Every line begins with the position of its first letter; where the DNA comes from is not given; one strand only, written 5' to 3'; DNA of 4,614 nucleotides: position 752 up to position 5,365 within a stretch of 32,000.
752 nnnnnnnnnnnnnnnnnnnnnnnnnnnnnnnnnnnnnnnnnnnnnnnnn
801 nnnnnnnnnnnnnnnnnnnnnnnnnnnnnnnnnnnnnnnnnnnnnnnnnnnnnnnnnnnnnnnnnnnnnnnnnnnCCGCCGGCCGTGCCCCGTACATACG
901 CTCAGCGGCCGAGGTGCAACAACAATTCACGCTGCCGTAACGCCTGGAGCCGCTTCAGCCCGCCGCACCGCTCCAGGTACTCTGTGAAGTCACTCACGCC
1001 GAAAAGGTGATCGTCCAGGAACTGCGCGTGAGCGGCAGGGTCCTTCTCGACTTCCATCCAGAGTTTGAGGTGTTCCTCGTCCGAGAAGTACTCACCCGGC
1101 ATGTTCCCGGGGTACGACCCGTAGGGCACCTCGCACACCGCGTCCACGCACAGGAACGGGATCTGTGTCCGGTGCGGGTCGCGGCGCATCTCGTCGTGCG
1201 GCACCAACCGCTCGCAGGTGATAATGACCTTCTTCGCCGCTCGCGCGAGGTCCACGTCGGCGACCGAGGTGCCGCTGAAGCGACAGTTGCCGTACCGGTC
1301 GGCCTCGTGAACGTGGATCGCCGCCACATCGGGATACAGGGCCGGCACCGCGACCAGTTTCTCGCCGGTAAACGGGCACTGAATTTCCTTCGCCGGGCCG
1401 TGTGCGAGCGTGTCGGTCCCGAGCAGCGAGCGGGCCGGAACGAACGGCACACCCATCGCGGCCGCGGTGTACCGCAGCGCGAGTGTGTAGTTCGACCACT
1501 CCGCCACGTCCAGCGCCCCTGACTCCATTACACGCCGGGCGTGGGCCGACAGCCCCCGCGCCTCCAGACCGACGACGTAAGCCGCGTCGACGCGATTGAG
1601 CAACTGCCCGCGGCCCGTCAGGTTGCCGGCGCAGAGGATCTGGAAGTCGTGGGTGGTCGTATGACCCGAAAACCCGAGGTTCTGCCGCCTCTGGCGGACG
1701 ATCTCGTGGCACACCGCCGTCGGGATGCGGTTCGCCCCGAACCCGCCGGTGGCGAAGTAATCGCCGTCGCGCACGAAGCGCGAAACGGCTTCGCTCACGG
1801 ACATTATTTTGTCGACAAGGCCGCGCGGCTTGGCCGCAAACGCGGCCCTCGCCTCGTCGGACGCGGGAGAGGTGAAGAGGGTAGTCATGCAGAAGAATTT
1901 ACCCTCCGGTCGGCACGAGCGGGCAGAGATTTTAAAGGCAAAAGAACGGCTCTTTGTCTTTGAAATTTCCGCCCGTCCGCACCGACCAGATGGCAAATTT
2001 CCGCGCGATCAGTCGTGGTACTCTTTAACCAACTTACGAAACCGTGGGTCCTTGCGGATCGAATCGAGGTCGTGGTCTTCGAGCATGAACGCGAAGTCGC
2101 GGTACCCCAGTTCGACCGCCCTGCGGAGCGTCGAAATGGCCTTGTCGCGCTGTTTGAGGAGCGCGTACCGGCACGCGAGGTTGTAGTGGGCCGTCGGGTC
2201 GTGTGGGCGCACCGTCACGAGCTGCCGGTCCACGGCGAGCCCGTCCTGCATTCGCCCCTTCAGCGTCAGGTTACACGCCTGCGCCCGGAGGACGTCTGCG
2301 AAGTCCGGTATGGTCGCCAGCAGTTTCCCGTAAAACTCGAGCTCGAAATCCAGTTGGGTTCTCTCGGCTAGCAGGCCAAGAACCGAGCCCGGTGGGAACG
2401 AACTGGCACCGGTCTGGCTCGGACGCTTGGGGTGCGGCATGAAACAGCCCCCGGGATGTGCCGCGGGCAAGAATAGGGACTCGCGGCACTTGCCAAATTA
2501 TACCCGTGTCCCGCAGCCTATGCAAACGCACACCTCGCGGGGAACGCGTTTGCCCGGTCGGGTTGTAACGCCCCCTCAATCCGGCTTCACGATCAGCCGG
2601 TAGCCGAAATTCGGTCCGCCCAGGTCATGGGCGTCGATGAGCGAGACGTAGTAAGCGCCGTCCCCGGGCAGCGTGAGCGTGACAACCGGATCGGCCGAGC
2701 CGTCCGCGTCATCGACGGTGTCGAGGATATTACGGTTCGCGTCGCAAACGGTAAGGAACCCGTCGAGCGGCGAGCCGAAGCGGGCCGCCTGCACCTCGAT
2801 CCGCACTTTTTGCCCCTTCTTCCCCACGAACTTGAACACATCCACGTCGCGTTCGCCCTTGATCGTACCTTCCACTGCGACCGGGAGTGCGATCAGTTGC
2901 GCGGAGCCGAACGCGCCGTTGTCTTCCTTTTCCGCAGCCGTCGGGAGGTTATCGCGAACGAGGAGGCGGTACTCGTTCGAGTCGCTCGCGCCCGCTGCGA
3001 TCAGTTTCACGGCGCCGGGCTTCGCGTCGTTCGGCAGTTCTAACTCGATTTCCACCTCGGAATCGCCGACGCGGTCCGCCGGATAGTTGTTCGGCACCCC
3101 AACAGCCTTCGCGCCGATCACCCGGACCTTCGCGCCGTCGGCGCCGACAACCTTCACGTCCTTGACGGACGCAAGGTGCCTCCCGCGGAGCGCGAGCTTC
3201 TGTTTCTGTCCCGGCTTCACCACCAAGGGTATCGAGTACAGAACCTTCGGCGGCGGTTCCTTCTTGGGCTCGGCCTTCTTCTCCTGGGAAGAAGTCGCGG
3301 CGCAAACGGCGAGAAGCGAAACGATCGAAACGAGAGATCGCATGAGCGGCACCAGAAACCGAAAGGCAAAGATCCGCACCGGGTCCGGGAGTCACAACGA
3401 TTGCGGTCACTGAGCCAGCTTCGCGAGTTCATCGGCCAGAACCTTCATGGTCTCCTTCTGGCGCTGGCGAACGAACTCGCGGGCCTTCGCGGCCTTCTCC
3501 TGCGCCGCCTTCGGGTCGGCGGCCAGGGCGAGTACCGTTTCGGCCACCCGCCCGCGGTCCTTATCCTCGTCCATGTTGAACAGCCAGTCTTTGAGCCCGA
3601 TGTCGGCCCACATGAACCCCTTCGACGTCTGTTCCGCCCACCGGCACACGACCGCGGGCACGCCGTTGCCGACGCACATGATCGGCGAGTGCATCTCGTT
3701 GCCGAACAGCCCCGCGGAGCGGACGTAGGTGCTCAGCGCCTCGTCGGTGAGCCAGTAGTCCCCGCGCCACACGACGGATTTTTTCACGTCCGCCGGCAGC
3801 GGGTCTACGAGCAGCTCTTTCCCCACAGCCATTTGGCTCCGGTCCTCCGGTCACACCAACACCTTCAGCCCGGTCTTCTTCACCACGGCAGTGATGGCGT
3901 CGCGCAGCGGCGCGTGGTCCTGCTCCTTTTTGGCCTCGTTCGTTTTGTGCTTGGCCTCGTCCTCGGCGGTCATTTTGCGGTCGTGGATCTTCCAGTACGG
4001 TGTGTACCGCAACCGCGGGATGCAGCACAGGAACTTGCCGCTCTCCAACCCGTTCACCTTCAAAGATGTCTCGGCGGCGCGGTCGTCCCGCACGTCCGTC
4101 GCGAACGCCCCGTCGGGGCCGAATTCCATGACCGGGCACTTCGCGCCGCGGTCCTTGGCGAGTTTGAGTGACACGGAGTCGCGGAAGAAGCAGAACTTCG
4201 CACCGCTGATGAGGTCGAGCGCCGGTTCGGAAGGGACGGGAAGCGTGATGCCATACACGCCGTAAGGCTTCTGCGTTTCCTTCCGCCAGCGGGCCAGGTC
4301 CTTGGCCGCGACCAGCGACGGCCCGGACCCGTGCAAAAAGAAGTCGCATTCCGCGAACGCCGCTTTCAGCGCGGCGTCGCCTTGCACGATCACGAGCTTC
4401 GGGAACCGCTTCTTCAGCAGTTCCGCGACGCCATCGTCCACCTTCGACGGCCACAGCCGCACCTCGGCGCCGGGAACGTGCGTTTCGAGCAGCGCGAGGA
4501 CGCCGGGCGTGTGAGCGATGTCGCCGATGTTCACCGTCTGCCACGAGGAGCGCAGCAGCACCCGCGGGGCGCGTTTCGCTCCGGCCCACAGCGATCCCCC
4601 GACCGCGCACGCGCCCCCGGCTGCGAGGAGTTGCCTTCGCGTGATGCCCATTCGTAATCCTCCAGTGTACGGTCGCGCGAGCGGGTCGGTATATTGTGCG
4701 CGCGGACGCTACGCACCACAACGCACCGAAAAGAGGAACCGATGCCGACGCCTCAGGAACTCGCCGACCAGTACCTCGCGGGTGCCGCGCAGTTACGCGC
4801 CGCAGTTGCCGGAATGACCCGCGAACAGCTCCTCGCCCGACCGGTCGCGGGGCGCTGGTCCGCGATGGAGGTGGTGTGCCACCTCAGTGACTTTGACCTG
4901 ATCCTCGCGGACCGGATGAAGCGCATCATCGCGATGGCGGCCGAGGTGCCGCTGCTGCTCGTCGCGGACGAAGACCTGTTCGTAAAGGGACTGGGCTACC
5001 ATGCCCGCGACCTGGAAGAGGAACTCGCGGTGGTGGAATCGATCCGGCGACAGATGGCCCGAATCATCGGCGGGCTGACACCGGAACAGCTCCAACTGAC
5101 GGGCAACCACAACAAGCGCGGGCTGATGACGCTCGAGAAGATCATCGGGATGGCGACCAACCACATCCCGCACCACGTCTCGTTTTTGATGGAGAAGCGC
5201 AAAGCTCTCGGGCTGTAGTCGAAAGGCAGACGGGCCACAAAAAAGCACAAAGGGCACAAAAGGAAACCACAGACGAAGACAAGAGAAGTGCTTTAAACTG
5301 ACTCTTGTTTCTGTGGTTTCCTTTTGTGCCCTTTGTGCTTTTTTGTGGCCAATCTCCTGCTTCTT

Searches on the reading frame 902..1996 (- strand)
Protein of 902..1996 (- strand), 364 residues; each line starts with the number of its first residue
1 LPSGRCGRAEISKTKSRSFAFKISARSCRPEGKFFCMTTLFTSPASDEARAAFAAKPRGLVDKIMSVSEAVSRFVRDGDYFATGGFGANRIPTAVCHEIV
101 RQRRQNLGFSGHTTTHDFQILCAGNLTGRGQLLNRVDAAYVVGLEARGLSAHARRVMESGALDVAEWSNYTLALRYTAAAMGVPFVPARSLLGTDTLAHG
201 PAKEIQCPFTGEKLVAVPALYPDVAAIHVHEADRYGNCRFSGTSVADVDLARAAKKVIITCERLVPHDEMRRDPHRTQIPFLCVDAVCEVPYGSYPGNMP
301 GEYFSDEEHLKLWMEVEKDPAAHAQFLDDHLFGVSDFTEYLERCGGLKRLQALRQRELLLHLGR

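Call 11: search_protein_families(library=ncbifam, proteins=[window:902-1996:-], max_evalue=0.00001)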
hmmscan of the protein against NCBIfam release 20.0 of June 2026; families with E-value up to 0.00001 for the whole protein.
window:902-1996:- (364 aa): 1 family
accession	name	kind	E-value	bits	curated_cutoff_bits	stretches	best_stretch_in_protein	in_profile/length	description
TIGR02429.1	pcaI_scoA_fam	subfamily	1.6e-13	50.5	128.5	1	61-290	2-219/222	3-oxoacid CoA-transferase subunit A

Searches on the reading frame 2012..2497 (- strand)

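Call 45: search_protein_families(library=ncbifam, proteins=[window:2012-2497:-], max_evalue=0.00001)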
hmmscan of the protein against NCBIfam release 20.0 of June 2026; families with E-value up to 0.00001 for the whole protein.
window:2012-2497:- (162 aa): 1 family
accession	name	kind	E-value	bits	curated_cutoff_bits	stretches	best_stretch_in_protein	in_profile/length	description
NF047558.1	TPR_END_plus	domain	3.4e-21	75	32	1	103-158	1-56/56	TPR end-of-group domain-containing protein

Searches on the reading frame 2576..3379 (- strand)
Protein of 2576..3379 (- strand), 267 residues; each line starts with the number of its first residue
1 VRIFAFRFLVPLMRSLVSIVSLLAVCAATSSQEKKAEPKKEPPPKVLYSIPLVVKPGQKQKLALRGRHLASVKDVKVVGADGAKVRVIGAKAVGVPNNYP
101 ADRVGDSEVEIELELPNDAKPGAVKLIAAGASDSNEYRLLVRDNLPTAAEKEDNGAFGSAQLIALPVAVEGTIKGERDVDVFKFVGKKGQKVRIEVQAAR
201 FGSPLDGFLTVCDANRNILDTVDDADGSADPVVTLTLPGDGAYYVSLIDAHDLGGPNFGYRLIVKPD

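Call 11: search_protein_families(library=ncbifam, proteins=[window:2576-3379:-], max_evalue=0.00001)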
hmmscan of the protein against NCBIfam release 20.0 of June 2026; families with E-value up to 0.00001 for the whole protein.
window:2576-3379:- (267 aa): 0 families

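Call 13: search_protein_families(library=pfam, proteins=[window:2576-3379:-], max_evalue=0.001)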
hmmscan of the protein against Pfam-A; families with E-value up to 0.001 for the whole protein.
window:2576-3379:- (267 aa): 1 family
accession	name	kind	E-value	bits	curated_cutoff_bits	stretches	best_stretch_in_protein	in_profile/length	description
PF04151.21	PPC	-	1.1e-08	36.3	25.9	1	178-246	1-67/70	Bacterial pre-peptidase C-terminal domain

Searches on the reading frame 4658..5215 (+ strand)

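Call 45: search_protein_families(library=ncbifam, proteins=[window:4658-5215:+], max_evalue=0.00001)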
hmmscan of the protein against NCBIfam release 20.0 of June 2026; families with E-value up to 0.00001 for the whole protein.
window:4658-5215:+ (186 aa): 1 family
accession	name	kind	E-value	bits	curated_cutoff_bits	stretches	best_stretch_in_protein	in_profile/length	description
NF009807.1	PRK13291.1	equivalog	3.3e-13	49.7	160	1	41-182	28-168/172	YfiT family bacillithiol transferase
